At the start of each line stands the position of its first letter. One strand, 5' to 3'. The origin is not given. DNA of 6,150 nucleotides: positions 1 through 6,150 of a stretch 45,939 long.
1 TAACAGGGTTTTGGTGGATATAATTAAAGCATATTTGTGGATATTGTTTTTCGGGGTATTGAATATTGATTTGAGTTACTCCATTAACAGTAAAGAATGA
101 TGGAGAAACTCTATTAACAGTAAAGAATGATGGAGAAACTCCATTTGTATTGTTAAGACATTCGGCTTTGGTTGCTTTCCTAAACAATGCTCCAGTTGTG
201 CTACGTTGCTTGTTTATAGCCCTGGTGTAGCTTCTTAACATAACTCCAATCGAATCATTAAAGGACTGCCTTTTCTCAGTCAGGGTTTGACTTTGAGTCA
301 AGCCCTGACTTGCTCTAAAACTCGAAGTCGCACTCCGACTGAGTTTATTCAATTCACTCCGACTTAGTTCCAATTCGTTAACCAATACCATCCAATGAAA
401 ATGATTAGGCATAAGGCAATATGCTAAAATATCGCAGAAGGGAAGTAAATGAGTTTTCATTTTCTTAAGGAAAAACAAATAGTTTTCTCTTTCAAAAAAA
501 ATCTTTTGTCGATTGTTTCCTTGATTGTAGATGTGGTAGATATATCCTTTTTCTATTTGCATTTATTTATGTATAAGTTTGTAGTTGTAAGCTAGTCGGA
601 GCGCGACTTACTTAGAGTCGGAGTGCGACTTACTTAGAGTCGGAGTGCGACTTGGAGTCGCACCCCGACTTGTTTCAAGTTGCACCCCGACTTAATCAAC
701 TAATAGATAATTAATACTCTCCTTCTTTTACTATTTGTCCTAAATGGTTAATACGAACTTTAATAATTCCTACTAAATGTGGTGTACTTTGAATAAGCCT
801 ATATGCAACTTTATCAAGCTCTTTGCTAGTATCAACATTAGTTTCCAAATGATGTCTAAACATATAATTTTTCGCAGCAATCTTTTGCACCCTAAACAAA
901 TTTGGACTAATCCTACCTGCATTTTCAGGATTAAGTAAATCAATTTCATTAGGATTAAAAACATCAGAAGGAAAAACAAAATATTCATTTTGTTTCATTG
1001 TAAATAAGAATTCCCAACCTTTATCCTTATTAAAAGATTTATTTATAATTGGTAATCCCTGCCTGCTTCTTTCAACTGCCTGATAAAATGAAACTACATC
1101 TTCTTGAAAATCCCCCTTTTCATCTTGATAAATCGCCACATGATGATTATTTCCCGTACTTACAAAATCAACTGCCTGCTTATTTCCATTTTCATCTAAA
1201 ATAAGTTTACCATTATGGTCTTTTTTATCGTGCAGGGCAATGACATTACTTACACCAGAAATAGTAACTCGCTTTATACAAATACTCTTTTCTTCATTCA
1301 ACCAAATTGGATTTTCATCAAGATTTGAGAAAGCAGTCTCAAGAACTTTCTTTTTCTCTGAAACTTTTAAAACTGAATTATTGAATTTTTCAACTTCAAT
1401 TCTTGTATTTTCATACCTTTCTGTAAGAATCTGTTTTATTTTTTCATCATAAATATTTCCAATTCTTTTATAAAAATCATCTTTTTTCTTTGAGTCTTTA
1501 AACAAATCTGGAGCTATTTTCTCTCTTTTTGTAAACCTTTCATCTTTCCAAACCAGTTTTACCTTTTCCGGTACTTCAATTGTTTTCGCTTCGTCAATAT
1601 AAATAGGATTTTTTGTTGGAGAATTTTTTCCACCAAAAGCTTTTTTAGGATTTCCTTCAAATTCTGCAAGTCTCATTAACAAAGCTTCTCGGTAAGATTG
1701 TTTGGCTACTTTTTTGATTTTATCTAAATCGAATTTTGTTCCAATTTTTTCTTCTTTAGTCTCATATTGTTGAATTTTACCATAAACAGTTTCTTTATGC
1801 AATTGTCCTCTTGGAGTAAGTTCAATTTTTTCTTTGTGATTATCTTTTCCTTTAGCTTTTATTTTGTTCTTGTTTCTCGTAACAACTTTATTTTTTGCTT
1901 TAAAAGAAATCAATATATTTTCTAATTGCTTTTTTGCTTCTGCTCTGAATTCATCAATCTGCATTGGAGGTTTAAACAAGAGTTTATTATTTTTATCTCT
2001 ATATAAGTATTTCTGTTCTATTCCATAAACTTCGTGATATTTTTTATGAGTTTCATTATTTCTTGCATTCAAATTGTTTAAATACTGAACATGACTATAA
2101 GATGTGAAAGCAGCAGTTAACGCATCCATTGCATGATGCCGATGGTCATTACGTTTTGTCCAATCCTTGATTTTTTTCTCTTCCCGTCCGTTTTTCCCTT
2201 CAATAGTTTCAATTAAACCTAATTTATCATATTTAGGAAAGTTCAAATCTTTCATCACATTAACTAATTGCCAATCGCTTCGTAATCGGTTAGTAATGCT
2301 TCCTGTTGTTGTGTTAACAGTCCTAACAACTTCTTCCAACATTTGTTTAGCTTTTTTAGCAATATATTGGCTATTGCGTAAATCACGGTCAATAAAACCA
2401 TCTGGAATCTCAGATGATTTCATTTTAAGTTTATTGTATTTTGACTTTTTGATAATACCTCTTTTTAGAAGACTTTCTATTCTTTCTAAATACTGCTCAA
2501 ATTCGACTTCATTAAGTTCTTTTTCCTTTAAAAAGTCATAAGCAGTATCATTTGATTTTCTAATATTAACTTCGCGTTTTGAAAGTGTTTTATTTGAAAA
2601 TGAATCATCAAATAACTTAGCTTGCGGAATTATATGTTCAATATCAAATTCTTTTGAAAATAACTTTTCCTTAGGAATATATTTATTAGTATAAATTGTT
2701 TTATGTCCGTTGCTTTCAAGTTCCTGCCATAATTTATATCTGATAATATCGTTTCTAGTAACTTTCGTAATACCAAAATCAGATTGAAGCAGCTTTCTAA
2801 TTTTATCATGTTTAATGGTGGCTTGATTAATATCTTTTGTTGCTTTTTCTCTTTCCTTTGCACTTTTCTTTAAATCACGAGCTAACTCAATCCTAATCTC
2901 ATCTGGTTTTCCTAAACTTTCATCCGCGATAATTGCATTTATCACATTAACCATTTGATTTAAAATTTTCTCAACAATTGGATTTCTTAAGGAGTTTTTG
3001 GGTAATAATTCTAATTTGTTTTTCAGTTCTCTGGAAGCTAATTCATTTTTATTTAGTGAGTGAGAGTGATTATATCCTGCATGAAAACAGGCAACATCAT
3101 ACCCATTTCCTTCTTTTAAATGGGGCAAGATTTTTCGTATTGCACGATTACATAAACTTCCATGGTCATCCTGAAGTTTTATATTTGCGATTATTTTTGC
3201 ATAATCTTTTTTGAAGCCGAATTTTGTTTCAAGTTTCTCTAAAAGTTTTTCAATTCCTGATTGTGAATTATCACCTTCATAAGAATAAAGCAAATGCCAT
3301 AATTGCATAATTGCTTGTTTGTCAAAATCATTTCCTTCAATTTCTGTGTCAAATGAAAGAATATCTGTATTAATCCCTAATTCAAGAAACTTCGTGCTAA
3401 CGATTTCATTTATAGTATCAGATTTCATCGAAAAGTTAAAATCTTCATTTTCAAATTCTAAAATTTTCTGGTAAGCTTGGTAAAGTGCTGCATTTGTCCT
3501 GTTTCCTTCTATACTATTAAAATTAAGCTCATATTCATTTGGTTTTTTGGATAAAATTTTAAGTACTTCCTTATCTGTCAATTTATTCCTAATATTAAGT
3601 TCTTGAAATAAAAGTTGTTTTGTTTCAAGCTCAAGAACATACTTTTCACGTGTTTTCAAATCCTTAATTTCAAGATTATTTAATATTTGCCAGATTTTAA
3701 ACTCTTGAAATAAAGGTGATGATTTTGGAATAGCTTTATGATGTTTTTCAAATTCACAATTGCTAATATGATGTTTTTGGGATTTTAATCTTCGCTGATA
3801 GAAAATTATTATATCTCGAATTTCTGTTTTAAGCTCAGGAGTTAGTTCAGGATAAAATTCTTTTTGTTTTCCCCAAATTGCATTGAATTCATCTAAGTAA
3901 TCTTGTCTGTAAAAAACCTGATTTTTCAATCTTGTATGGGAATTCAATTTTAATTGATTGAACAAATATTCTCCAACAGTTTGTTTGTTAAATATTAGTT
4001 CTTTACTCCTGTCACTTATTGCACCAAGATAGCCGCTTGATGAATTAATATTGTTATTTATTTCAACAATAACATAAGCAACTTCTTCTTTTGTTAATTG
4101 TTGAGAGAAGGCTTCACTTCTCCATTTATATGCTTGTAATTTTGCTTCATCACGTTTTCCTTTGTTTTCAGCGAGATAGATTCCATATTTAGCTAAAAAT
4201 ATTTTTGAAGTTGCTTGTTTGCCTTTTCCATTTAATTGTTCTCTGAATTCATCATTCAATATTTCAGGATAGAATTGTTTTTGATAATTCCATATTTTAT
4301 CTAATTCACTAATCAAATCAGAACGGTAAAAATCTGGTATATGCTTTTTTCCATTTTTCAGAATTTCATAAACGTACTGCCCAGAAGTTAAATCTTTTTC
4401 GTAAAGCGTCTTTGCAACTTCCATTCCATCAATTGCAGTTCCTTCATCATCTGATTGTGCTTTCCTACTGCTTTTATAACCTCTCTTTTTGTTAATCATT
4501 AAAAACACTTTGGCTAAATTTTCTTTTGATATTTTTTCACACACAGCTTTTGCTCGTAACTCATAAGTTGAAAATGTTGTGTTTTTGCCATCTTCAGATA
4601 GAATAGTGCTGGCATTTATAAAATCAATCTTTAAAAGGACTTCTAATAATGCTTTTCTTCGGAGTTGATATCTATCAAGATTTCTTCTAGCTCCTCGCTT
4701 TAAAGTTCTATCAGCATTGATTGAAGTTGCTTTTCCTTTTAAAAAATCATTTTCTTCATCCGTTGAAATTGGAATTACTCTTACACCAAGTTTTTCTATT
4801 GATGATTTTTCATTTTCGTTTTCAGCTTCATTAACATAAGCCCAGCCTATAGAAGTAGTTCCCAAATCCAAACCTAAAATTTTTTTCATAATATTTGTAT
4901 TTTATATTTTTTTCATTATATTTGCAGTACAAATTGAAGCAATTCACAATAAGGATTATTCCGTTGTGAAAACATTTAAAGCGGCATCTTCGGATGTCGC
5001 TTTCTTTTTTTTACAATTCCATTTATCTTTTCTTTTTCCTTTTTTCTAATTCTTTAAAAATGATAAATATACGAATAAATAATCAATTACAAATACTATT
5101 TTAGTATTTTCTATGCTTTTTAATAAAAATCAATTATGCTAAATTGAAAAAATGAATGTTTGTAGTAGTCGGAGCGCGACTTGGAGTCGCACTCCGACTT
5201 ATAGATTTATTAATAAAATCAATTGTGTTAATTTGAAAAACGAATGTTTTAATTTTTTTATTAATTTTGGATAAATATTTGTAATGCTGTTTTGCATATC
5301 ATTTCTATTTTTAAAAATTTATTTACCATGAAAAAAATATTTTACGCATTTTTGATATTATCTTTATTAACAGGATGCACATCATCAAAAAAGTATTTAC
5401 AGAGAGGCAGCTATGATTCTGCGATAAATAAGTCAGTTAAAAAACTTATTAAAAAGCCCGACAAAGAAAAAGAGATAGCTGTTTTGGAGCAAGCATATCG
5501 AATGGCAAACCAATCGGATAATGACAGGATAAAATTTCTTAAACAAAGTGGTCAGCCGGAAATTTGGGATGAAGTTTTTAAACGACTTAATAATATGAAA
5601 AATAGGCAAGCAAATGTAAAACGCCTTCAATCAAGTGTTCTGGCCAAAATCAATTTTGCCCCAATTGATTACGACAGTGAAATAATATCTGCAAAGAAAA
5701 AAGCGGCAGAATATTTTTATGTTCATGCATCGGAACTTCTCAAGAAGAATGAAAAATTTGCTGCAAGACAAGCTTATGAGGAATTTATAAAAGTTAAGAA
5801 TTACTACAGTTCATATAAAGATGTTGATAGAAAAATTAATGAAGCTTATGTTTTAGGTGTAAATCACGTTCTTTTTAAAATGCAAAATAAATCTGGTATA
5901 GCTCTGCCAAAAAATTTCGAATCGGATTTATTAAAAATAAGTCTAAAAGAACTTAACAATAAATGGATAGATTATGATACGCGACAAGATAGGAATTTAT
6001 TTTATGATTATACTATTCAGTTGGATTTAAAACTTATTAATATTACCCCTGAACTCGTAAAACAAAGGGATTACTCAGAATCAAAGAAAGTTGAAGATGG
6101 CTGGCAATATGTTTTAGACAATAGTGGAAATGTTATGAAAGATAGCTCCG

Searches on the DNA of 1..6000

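Call 35: search_rna_families(source=window, start=1, end=6000, threshold=evalue, max_evalue=1)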
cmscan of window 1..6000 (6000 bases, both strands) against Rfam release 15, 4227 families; matches with E-value up to 1: 2.
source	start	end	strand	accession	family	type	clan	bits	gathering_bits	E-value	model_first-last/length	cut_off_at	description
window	3852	3926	+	RF02701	PsrR1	Gene; sRNA;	-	23.4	42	0.47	1-79/79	no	Photosynthesis regulatory RNA1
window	616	694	-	RF04087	MIR5565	Gene; miRNA;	-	21.4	80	0.49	1-109/109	no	MIR5565 microRNA precursor family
